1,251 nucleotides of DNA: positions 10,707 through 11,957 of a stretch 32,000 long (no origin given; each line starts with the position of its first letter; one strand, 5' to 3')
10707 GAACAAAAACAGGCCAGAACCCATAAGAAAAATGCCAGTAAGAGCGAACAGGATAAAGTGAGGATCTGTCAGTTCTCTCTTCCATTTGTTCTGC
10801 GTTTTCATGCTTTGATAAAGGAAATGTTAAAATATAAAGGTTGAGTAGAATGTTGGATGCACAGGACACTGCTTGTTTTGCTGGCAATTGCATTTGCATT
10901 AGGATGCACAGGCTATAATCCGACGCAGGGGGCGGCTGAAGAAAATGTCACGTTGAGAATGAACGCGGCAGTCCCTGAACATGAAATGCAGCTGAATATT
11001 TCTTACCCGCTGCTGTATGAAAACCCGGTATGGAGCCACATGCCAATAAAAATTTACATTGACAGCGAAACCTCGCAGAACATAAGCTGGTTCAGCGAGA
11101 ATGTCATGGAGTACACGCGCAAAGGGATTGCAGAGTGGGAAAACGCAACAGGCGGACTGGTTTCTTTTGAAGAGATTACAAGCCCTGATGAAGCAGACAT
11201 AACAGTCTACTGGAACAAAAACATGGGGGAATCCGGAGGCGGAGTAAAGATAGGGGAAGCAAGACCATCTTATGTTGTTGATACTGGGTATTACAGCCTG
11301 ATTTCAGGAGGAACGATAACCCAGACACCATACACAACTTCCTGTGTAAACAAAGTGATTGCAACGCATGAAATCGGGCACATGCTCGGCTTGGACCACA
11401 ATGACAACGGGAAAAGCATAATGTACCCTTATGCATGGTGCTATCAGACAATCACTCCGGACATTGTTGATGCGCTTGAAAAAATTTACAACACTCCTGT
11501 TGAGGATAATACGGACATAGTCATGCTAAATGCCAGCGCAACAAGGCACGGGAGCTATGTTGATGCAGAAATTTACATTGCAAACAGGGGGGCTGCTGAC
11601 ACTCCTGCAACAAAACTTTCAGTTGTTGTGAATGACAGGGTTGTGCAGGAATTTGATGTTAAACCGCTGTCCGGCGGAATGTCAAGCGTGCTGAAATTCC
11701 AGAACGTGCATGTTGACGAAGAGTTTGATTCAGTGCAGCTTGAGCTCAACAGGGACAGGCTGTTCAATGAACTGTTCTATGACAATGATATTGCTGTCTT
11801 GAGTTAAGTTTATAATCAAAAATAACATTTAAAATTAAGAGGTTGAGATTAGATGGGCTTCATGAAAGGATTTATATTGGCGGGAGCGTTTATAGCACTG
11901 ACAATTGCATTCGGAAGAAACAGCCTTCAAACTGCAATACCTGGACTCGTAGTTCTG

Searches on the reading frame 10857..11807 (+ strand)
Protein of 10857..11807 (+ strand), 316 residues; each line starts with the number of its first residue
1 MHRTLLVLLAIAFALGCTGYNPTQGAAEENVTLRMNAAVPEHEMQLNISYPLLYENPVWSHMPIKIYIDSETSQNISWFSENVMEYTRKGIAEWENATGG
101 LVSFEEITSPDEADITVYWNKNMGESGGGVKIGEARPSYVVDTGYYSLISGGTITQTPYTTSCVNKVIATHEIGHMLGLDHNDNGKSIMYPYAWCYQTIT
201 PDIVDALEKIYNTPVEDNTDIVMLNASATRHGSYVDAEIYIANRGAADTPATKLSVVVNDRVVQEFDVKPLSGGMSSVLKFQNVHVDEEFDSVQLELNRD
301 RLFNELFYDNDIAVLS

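Call 9: search_protein_families(library=pfam, proteins=[window:10857-11807:+], max_evalue=0.001)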
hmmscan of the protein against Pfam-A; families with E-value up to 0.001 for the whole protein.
window:10857-11807:+ (316 aa): 3 families
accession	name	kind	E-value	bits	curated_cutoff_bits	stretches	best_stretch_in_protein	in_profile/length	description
PF00413.30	Peptidase_M10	-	9.3e-12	45.5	24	1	59-194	2-137/159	Matrixin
PF07705.17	CARDB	-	5.6e-07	30.2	22.7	1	224-297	10-81/101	CARDB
PF16313.11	DUF4953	-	0.00051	19.8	24.2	1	167-221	15-75/316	Met-zincin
